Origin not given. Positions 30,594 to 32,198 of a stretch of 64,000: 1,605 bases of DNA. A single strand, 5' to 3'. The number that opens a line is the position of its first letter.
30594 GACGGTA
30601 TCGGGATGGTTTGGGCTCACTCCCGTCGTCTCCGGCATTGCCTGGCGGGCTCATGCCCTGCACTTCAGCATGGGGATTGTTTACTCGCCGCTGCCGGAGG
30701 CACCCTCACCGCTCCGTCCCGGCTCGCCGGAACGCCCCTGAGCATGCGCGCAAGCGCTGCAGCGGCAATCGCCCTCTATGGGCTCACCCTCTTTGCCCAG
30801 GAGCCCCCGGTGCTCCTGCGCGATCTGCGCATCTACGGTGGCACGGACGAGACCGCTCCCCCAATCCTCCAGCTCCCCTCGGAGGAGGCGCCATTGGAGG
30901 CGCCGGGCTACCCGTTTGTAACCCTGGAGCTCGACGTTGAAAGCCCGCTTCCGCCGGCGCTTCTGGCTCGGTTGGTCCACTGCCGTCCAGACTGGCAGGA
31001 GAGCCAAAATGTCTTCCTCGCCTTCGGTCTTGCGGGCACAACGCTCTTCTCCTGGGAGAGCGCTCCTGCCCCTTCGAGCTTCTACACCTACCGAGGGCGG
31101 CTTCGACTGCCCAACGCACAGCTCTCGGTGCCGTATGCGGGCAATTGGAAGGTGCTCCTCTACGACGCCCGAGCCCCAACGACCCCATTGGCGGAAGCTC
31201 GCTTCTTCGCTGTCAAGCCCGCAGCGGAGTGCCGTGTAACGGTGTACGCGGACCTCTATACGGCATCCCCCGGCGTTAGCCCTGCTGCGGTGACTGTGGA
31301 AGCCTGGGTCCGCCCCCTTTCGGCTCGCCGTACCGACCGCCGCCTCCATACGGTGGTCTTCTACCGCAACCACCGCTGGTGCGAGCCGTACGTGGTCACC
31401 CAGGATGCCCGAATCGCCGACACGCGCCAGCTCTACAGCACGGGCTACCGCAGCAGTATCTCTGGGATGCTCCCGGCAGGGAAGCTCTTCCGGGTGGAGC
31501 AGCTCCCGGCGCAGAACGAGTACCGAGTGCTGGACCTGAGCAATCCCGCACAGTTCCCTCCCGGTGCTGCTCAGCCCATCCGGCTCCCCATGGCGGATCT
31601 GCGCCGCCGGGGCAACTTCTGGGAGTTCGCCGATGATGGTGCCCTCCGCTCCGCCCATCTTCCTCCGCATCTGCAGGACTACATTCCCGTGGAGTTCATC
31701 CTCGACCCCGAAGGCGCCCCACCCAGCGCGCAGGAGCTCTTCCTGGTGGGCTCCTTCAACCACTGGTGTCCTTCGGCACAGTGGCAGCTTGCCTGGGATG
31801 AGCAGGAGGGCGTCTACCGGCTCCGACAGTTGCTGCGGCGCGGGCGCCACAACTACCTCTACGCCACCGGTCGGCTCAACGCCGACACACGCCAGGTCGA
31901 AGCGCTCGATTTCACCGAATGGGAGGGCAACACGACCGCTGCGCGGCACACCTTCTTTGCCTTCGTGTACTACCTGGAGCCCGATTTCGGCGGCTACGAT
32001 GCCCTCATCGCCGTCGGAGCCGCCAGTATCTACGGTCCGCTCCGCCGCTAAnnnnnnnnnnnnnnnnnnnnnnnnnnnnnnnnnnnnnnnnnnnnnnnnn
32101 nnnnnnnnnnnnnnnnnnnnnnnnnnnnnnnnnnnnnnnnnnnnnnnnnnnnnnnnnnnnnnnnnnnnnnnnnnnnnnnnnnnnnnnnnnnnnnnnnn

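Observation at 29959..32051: PorT-like small outer-membrane beta-barrel and an unassignable exported protein, translationally coupled to the T9SS cargo gene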

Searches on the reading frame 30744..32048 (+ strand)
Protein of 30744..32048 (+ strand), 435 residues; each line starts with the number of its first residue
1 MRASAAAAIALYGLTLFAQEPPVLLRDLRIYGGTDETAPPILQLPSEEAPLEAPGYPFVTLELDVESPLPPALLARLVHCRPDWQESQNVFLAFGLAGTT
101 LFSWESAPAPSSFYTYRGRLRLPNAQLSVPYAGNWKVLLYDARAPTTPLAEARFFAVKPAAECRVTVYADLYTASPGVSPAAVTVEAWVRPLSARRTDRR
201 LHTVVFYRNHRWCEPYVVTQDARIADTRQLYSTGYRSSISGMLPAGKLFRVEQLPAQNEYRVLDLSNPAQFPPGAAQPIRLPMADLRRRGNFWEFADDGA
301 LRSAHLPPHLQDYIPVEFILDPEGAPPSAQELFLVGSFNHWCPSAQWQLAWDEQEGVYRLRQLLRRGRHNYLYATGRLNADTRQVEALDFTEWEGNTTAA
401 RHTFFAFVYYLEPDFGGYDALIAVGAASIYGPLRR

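Call 3: search_protein_families(library=pfam, proteins=[window:30744-32048:+], max_evalue=1)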
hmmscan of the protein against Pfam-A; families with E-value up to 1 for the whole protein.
window:30744-32048:+ (435 aa): 2 families
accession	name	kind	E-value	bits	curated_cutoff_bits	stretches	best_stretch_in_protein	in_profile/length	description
PF17116.11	T9SS_plug_1st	-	7e-07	29.6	23.9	1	28-157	4-125/126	Type 9 secretion system plug protein 1st domain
PF13385.13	Laminin_G_3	-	0.21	12.2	27.6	1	173-203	9-39/151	Concanavalin A-like lectin/glucanases superfamily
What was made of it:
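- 30744..32051 (+): T9SS Plug homologue (DUF5103), 435 aa, with a signal peptide (...LTLFA|QEP). PF17116 29.6 bits, above the cut-off of 23.9 (call 3).
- On T9SS Plug (PF17116 / NF052315 / PDB 6H3J_C): 29.6 bits against a cut-off of 23.9, residues 28-157 (call 3).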

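Call 4: search_protein_families(library=ncbifam, proteins=[window:30744-32048:+], max_evalue=1)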
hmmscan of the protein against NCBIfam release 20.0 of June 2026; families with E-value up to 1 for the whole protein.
window:30744-32048:+ (435 aa): 1 family
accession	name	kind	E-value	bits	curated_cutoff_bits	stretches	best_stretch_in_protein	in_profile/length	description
NF052315.1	T9SS_plug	equivalog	4e-19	68.9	100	2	311-424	277-384/385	type IX secretion system plug protein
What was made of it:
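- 30744..32051 (+): NF052315 T9SS_plug E 4e-19, 68.9 bits, below the equivalog cut-off of 100 (call 4).
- On T9SS Plug (PF17116 / NF052315 / PDB 6H3J_C): 68.9 bits against a cut-off of 100, E 4e-19 (call 4).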

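Call 6: find_homologous_proteins(query=window:30744-32048:+, max_evalue=0.001)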
Query window:30744-32048:+ (435 aa): 123 proteins with E <= 0.001 among 8000 candidates; the best 120 are listed.
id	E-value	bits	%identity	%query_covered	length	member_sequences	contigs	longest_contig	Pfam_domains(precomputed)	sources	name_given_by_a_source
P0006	2.1e-295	998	100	100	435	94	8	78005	PF17116.12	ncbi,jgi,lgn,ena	jgi:hypothetical protein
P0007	6.1e-191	653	68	94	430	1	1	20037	-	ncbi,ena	-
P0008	4.0e-189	647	65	100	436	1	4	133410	-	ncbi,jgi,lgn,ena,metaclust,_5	jgi:hypothetical protein|metaclust:\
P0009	1.5e-184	632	64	100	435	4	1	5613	-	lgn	-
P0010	2.5e-182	625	65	94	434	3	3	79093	-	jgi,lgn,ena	-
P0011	5.1e-182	624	65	94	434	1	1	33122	-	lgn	-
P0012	2.2e-180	618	63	100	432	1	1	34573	PF17116.12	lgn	-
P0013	1.7e-178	612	62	99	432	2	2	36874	PF17116.12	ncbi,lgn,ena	-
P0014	4.1e-165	568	65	87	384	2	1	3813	PF17116.12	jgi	-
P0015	1.2e-133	464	66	69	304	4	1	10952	-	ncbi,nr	ncbi:MAG: hypothetical protein NZ473_03580, partial [Candidatus Kapabacteria bacterium]|nr:hypotheti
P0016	9.2e-130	452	49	94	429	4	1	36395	PF17116.12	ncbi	-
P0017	1.3e-129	451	49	94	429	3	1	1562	PF17116.12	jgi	jgi:hypothetical protein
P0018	1.9e-123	431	47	96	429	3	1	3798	PF17116.12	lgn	-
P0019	3.3e-122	427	47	96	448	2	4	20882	PF17116.12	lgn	-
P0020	2.3e-120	421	47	99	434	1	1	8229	PF17116.12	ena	-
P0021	4.6e-120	420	47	95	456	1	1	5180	PF17116.12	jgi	jgi:hypothetical protein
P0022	3.0e-119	417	47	95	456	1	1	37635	PF17116.12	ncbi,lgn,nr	ncbi:MAG: hypothetical protein JNL32_00505 [Candidatus Kapabacteria bacterium]|nr:hypothetical prote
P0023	1.5e-118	415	46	98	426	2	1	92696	PF17116.12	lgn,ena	-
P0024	5.5e-118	413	44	98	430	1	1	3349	PF17116.12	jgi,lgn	-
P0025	5.9e-118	413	44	97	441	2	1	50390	PF17116.12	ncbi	-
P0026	1.4e-117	411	46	94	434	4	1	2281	PF17116.12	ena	-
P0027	1.5e-117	411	47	94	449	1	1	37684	PF17116.12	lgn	-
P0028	2.5e-117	411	44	95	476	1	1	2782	PF17116.12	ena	-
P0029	1.1e-116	408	43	96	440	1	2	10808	PF17116.12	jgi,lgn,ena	-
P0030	2.0e-116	408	44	96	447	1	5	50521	PF17116.12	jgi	jgi:hypothetical protein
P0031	5.3e-116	406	46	93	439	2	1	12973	PF17116.12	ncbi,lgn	-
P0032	7.3e-116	406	47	97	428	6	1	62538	PF17116.12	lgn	-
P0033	1.0e-115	405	46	95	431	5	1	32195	PF17116.12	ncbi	-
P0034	2.3e-115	404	45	99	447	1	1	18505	PF17116.12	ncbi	-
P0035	3.8e-115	403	45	95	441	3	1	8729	PF17116.12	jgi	jgi:hypothetical protein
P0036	7.1e-115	403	46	94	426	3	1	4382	PF17116.12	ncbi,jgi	jgi:hypothetical protein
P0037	1.0e-114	402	47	95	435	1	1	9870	PF17116.12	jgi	-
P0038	1.3e-114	402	45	94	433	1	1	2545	PF17116.12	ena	-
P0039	2.1e-114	401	46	93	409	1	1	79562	PF17116.12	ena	-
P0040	2.4e-114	401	46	95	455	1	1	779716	PF17116.12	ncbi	-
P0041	2.8e-114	401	44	95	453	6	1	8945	PF17116.12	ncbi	-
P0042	8.2e-114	399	43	99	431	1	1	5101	PF17116.12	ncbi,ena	-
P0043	8.4e-114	399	43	99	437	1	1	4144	PF17116.12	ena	-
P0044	1.6e-113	398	45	94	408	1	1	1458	PF17116.12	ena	-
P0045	1.8e-113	398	45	94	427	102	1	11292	PF17116.12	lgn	-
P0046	2.2e-113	398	44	96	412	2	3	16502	PF17116.12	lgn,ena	-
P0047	2.7e-113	397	45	94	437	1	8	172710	PF17116.12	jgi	jgi:hypothetical protein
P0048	2.8e-113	397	43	95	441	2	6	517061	PF17116.12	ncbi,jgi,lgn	jgi:hypothetical protein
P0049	1.2e-112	395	44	95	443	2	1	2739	PF17116.12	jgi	-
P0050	2.1e-112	394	44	97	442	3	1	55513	PF17116.12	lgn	-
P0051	3.8e-112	394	44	98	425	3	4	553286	PF17116.12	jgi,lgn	-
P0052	4.3e-112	393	44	98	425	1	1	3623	PF17116.12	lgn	-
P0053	5.9e-112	393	43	97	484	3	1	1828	PF17116.12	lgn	-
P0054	6.0e-112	393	44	100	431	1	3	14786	PF17116.12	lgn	-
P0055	1.2e-111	392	44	93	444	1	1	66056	PF17116.12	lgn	-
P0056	2.8e-111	391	43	99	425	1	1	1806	PF17116.12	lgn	-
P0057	3.6e-111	390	45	95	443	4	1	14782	PF17116.12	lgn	-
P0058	4.1e-111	390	46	93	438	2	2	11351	PF17116.12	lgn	-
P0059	4.3e-111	390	46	96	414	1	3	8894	PF17116.12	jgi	jgi:hypothetical protein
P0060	5.1e-111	390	46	95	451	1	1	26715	PF17116.12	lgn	-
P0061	5.4e-111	390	44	94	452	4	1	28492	PF17116.12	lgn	-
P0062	7.5e-111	389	44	99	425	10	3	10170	PF17116.12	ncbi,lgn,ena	-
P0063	2.1e-110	388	44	97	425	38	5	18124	PF17116.12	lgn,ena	-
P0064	5.0e-110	387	43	96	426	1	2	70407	PF17116.12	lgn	-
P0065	5.8e-110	386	43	94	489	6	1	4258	PF17116.12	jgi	-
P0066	6.6e-110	386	45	95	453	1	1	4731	PF17116.12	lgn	-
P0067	2.0e-109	385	43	99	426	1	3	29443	PF17116.12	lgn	-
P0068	2.6e-109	384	44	95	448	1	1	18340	PF17116.12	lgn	-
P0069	3.2e-109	384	43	95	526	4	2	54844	PF17116.12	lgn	-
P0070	3.6e-109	384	45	94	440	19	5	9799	PF17116.12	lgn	-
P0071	5.2e-109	383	46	95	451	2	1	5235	PF17116.12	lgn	-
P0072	7.3e-109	383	43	96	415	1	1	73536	PF17116.12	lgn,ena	-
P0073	1.1e-108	382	42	96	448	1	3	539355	PF17116.12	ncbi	-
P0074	1.3e-108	382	43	94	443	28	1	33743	PF17116.12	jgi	jgi:hypothetical protein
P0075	1.7e-108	382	45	95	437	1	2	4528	PF17116.12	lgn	-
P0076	2.9e-108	381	43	98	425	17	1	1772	PF17116.12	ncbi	-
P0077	6.1e-108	380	49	81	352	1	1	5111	PF17116.12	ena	-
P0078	7.0e-108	380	44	95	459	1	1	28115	PF17116.12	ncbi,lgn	-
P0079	8.2e-108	379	44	95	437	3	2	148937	PF17116.12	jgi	-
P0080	9.1e-108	379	42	98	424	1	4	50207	PF17116.12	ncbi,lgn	-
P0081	1.4e-107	379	44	95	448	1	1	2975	PF17116.12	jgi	jgi:hypothetical protein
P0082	2.8e-107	378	44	94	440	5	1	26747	PF17116.12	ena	-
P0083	3.7e-107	377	43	99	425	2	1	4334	PF17116.12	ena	-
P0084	7.0e-107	376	41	98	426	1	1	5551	PF17116.12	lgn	-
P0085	7.6e-107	376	43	96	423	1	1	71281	PF17116.12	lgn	-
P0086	9.9e-107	376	42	98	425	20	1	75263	PF17116.12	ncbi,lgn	-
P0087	1.2e-106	375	43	97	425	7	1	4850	PF17116.12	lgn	-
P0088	1.5e-106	375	42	95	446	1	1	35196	PF17116.12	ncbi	-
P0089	2.9e-106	374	43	95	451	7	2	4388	PF17116.12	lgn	-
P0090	4.0e-106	374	43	94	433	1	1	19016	PF17116.12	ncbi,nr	ncbi:MAG: DUF5103 domain-containing protein [Ignavibacteria bacterium]|nr:DUF5103 domain-containing 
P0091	9.6e-106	372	44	95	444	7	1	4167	PF17116.12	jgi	-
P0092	3.0e-105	371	42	98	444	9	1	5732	PF17116.12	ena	-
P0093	4.0e-105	370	43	95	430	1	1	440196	PF17116.12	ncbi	-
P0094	6.3e-105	370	42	97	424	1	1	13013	PF17116.12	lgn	-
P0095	8.3e-105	369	42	95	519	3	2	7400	PF17116.12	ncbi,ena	-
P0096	1.0e-104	369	42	94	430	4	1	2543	PF17116.12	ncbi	ncbi:MAG: type IX secretion system plug protein domain-containing protein [Candidatus Kapaibacteriot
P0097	1.4e-104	369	41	100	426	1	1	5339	PF17116.12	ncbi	-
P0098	1.7e-104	368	42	96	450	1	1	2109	PF17116.12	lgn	-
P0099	2.5e-104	368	43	93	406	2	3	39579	PF17116.12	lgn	-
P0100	6.4e-104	366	44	90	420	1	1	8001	PF17116.12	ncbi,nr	ncbi:MAG TPA: type IX secretion system plug protein domain-containing protein, partial [Patescibacte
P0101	2.5e-103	364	41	96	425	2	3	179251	PF17116.12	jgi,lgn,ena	-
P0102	4.0e-103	364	43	95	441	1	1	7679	PF17116.12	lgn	-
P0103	4.7e-103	364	41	100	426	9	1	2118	PF17116.12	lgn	-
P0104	8.4e-103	363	42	94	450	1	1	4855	PF17116.12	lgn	-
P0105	9.2e-103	363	44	94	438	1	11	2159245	-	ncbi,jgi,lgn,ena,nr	ncbi:MAG: hypothetical protein KatS3mg039_0158 [Candidatus Kapaibacterium sp.]|nr:MAG: hypothetical 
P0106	4.5e-102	360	43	97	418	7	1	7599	PF17116.12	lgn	-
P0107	1.0e-101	359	43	100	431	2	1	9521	PF17116.12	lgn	-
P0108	1.0e-100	356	41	94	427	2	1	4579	PF17116.12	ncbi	-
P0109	3.8e-100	354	47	86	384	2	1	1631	PF17116.12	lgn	-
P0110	5.2e-100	354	41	97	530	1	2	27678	PF17116.12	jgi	jgi:hypothetical protein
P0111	1.6e-98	349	43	97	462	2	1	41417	PF17116.12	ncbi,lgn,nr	ncbi:MAG: DUF5103 domain-containing protein [Candidatus Kapaibacterium sp.]|nr:MAG: DUF5103 domain-c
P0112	7.5e-95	337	40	93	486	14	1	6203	PF17116.12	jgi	jgi:hypothetical protein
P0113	1.8e-94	335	40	93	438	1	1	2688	PF17116.12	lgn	-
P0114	2.1e-93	332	40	93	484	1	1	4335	PF17116.12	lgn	-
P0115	4.9e-93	331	39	95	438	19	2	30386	PF17116.12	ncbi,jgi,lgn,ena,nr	ncbi:MAG TPA: DUF5103 domain-containing protein [Candidatus Kapabacteria bacterium]|nr:DUF5103 domai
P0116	5.9e-93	330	41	95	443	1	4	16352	PF17116.12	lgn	-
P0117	1.3e-91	326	40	94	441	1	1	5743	PF17116.12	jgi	jgi:hypothetical protein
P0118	1.6e-91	326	38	93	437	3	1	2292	PF17116.12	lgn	-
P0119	1.6e-91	326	40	98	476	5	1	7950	PF17116.12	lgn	-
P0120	9.6e-91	323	40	95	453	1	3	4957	PF17116.12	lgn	-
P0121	3.3e-90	321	39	94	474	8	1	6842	PF17116.12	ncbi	-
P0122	1.4e-89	319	46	79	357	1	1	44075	PF17116.12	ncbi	-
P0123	1.7e-89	319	41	93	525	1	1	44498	PF17116.12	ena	-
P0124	1.0e-88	316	39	91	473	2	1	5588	PF17116.12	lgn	-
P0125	3.7e-88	314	38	95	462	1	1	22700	PF17116.12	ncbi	-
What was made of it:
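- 30744..32051 (+): More than 120 homologues, mostly labelled PF17116 (call 6).
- Checked: The plug has more than 120 homologues (call 6).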

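Call 7: find_encoding_contigs(protein=P0006, flank=10000, max_places=4)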
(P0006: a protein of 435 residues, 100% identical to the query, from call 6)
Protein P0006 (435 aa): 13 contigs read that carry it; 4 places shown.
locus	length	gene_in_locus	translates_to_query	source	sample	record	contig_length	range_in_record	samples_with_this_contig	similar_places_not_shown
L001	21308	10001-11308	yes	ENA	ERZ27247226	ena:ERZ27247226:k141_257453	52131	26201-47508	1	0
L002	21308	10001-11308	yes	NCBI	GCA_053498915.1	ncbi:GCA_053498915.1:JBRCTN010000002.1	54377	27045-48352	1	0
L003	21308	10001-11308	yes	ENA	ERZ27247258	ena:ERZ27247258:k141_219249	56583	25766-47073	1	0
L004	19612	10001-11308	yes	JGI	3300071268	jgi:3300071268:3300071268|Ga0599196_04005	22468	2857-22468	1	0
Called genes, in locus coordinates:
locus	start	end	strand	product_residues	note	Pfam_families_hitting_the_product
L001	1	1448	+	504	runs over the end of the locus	PF02183:HALZ (faint), PF00512:HisKA (weak), PF02518:HATPase_c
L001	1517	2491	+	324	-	PF13480:Acetyltransf_6, PF02388:FemAB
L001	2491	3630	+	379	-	PF00534:Glycos_transf_1, PF13692:Glyco_trans_1_4, PF13524:Glyco_trans_1_2 (weak)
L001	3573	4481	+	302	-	PF00892:EamA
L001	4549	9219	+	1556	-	PF25778:DUF7948, PF06739:SBBP (faint), PF13895:Ig_2 (faint), PF13927:Ig_3 (faint), PF19081:Ig_7 (faint), PF06832:BiPBP_C (faint)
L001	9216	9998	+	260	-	-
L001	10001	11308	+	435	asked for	PF17116:T9SS_plug_1st (faint)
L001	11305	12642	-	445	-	PF00460:Flg_bb_rod, PF22692:LlgE_F_G_D1, PF07559:FlgE_D2, PF06429:Flg_bbr_C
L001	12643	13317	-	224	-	PF03963:FlgD, PF13861:FLgD_tudor (weak), PF13860:FlgD_ig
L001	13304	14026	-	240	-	PF02120:Flg_hook (weak)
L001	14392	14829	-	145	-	-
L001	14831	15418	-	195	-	-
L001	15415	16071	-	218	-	PF07920:DUF1684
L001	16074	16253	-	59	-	-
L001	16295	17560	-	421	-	PF02403:Seryl_tRNA_N, PF00587:tRNA-synt_2b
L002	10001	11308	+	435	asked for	PF17116:T9SS_plug_1st (faint)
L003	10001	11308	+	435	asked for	PF17116:T9SS_plug_1st (faint)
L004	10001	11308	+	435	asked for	PF17116:T9SS_plug_1st (faint)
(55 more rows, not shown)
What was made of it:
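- Checked: Independent gene callers made the same three calls on four public contigs of the same organism (call 7).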

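Call 14: find_encoding_contigs(protein=P0105, flank=10000, max_places=2)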
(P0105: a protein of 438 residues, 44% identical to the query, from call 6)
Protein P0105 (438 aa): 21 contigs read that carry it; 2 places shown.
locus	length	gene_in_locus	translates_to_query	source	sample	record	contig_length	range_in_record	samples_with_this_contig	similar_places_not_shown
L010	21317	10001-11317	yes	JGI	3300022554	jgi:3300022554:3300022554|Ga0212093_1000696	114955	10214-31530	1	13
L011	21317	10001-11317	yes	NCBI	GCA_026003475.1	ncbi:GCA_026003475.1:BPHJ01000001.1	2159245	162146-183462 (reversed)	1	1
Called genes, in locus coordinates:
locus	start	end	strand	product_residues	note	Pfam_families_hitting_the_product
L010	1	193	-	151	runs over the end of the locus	-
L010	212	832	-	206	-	PF14681:UPRTase, PF00156:Pribosyltran (weak)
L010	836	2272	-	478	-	PF01026:TatD_DNase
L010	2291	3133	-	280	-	PF02673:BacA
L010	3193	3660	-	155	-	-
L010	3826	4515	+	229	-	PF02230:Abhydrolase_2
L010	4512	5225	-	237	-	PF11967:RecO_N, PF02565:RecO_C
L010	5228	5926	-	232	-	PF01128:IspD, PF12804:NTP_transf_3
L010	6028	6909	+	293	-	PF03372:Exo_endo_phos, PF19580:Exo_endo_phos_3 (faint)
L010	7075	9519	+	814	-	PF11614:FixG_C (faint), PF11551:Omp28, PF06280:fn3_5 (faint), PF07610:DUF1573 (faint), PF15780:ASH (faint), PF22067:Cep192_D3 (faint), PF22073:Cep192_D4 (weak), PF22544:HYDIN_VesB_CFA65-like_Ig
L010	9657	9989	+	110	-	PF04237:YjbR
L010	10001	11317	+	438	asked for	-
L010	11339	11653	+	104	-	PF03083:MtN3_slv, PF04193:PQ-loop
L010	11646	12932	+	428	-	PF07992:Pyr_redox_2, PF00070:Pyr_redox, PF22366:NDH2_C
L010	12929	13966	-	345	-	PF03448:MgtE_N (faint), PF14842:FliG_N, PF14841:FliG_M, PF14842:FliG_N, PF01706:FliG_C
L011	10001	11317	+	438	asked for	-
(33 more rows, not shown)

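Call 26: find_related_loci(query=A2, collection=genome_contigs, flank=6000)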
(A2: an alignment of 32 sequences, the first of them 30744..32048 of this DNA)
Query A2 (435 aa) in genome_contigs; peptide patterns used: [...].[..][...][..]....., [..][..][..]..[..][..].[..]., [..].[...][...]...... (x = any residue, [..] = any of these).
599 stretches matched a pattern (row limit reached: there are more); 105 encode a relative of the query (tblastn E <= 1e-3); the best 80 are kept; 80 distinct loci.
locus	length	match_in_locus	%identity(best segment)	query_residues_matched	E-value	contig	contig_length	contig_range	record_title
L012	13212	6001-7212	49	20-430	6e-132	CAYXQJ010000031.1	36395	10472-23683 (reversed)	MAG TPA_asm: uncultured Hyphomicrobiales bacterium isolate SRP329715_co2_289 genome assembly, contig: NODE_2433_length_3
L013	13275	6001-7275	62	6-434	2e-176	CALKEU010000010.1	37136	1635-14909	MAG: Candidatus Kapabacteria bacterium isolate S1_Bin_METABAT__74_1 genome assembly, contig: c_000002844573, whole genom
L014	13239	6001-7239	45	22-435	2e-127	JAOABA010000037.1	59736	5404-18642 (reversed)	MAG: Candidatus Kapaibacterium sp. isolate SKW166 k141_1441558, whole genome shotgun sequence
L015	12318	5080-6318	44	22-435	2e-124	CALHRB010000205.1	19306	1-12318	MAG: Candidatus Kapabacteria bacterium isolate N1_Bin_Bin_40_sub genome assembly, contig: c_000003788034, whole genome s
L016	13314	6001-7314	46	10-435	1e-124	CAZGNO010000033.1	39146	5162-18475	MAG TPA_asm: uncultured Chitinophagaceae bacterium isolate SRP178908_co1_320 genome assembly, contig: NODE_546_length_39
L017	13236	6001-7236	46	21-435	6e-124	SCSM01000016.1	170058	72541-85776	MAG: Bacteroidetes bacterium isolate FW215_bin.12 FW215_bin.12-40919, whole genome shotgun sequence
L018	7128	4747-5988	46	22-435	4e-122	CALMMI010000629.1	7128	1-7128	MAG TPA_asm: uncultured Ignavibacteria bacterium isolate SRR5676438_bin.0_CONCOCT_v1.1_MAG genome assembly, contig: ERZ7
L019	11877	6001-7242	46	22-435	4e-122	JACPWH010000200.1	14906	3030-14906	MAG: Ignavibacteriae bacterium isolate NC_groundwater_806_Pr6_B-0.1um_39_9 kurt_kritikos_18_scaffold_412454, whole genom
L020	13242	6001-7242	47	22-435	1e-121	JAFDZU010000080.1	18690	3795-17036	MAG: Bacteroidetes bacterium isolate SZAS-91 BACT-KAN-6__80__length-18690, whole genome shotgun sequence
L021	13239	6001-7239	47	21-435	2e-121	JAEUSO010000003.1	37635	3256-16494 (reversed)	MAG: Candidatus Kapaibacterium sp. isolate new MAG-305 NODE_3_length_37635_cov_4.251478, whole genome shotgun sequence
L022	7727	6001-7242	47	22-435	4e-121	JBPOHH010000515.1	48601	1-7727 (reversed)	MAG: Bacteroidota bacterium isolate MAG_525 c_000000186761, whole genome shotgun sequence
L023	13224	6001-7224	45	16-430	7e-120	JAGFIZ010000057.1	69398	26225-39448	MAG: Bradyrhizobiaceae bacterium isolate mag.10 k127_4641239, whole genome shotgun sequence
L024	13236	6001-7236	44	22-435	3e-119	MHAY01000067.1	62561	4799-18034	MAG: Ignavibacteria bacterium RIFOXYC2_FULL_35_21 rifoxyc2_full_scaffold_478, whole genome shotgun sequence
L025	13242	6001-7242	46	22-435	1e-119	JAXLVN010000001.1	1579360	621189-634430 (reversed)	MAG: Candidatus Kapaibacterium sp. isolate STL-BAC57 C1.230.fa-1, whole genome shotgun sequence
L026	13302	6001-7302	45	9-435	2e-119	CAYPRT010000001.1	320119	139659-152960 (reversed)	MAG TPA_asm: uncultured Hyphomicrobiales bacterium isolate binchicken_co30_98 genome assembly, contig: NODE_26_length_32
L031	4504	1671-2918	44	20-435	2e-119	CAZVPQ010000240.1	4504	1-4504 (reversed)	MAG TPA_asm: uncultured Hyphomicrobiales bacterium isolate binchicken_co164_181 genome assembly, contig: NODE_11044_leng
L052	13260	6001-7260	41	17-435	7e-111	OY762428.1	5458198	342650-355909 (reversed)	MAG: Candidatus Kapabacteria bacterium isolate a44c304e-2480-4604-92e3-6035b9b042d9 genome assembly, chromosome: 1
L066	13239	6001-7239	42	23-435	7e-107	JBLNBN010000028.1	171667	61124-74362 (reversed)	MAG: Chloroflexota bacterium isolate MAG150 PRJNA951521_bin11_renamed_27, whole genome shotgun sequence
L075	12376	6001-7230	39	22-434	3e-99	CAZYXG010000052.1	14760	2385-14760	MAG TPA_asm: uncultured Hyphomicrobiales bacterium isolate SRP128246_co1_373 genome assembly, contig: NODE_9189_length_1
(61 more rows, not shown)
